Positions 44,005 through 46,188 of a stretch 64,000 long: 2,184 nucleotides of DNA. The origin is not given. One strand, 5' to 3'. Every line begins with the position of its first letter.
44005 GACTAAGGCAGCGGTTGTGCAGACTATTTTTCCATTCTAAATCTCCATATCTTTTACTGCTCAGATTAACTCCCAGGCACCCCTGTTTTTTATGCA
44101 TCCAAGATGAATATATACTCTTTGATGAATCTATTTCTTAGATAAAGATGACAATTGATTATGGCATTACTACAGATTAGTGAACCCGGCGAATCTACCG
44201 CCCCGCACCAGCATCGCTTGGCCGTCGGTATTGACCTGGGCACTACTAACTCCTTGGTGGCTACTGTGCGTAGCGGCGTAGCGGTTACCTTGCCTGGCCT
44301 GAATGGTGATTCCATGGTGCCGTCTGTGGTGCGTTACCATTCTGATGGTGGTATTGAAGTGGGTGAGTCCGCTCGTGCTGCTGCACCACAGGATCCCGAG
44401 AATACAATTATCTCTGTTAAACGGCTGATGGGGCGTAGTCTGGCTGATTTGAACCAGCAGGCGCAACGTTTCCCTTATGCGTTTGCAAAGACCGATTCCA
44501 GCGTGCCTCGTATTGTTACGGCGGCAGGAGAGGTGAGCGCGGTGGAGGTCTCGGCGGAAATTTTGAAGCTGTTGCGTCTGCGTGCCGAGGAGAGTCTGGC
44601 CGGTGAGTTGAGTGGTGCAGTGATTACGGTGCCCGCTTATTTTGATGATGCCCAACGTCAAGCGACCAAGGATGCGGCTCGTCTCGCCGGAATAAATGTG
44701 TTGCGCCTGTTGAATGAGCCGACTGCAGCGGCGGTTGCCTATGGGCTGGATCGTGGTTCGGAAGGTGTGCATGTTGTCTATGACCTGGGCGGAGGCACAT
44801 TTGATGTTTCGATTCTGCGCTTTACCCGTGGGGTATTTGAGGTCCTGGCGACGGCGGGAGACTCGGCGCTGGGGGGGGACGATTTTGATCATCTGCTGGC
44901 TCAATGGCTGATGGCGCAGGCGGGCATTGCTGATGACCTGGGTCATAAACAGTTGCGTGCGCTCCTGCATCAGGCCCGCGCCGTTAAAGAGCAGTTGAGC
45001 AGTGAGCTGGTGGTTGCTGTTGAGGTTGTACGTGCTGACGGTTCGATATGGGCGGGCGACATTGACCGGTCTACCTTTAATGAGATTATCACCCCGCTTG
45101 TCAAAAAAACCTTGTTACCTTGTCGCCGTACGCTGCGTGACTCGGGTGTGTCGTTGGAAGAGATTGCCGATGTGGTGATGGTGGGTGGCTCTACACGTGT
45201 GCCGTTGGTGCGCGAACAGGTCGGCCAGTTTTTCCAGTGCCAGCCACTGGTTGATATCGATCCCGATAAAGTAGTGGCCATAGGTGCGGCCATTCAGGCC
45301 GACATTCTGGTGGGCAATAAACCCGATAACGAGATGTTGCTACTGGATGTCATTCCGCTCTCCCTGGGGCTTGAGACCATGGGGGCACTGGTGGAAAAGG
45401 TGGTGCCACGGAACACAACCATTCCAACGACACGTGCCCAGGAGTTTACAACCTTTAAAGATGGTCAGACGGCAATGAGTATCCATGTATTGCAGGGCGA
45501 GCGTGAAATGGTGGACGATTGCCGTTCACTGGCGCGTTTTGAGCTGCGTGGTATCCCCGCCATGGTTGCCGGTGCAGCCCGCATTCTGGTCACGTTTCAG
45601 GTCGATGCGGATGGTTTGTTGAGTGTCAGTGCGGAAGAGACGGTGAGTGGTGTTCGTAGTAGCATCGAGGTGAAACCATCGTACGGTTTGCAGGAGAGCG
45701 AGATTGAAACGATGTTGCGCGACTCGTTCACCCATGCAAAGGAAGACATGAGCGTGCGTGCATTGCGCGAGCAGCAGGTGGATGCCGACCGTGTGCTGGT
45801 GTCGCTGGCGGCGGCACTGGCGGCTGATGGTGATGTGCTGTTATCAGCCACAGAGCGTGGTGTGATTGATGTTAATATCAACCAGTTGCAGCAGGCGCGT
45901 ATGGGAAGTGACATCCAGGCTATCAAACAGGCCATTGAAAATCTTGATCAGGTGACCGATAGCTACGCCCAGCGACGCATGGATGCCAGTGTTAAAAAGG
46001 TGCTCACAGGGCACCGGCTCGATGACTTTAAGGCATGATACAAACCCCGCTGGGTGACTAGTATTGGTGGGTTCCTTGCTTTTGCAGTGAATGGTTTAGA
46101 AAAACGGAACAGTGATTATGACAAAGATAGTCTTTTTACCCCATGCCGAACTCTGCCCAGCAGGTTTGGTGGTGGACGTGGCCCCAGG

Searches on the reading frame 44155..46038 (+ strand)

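Call 36: search_protein_families(library=ncbifam, proteins=[window:44155-46038:+], max_evalue=1e-10)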
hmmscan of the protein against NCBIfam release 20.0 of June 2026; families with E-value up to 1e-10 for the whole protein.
window:44155-46038:+ (627 aa): 13 families
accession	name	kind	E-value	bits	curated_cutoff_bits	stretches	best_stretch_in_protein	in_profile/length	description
NF003520.0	PRK05183.1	subfamily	1.7e-299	994.6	620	1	3-624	1-620/621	Fe-S protein assembly chaperone HscA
TIGR01991.1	HscA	equivalog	1.4e-270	899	708.55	1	23-624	1-600/600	Fe-S protein assembly chaperone HscA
NF001413.0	PRK00290.1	equivalog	3.5e-175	583.9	648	1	23-610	4-596/625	molecular chaperone DnaK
TIGR02350.1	prok_dnaK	equivalog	2.1e-170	568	822.55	1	23-606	2-592/596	molecular chaperone DnaK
NF002399.0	PRK01433.1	equivalog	5.8e-160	533.7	743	1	3-624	1-593/595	Fe-S protein assembly chaperone HscA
NF009947.0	PRK13411.1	equivalog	1.2e-151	506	1002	1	24-600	5-591/662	molecular chaperone DnaK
NF009946.0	PRK13410.1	equivalog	1.9e-147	492.3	1019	1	24-601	5-594/669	molecular chaperone DnaK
NF010539.0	PRK13927.1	subfamily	1.9e-13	50.1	293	0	130-255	76-197/339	rod shape-determining protein MreB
NF008673.0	PRK11678.1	equivalog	2e-13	50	331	0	136-259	133-271/450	molecular chaperone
NF011660.0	PRK15080.1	equivalog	6.2e-13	48.6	182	0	133-264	75-196/277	ethanolamine utilization protein EutJ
TIGR00904.1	mreB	subfamily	1.7e-12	47.1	365.75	0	155-255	101-196/334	MreB/Mrl family cell shape determining protein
NF010540.1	PRK13929.1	exception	1.3e-11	44.2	515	0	125-257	69-198/334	rod-share determining protein MreBH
TIGR02529.1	EutJ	subfamily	2.6e-11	43.4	152.1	0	130-263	39-162/239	ethanolamine utilization protein EutJ family protein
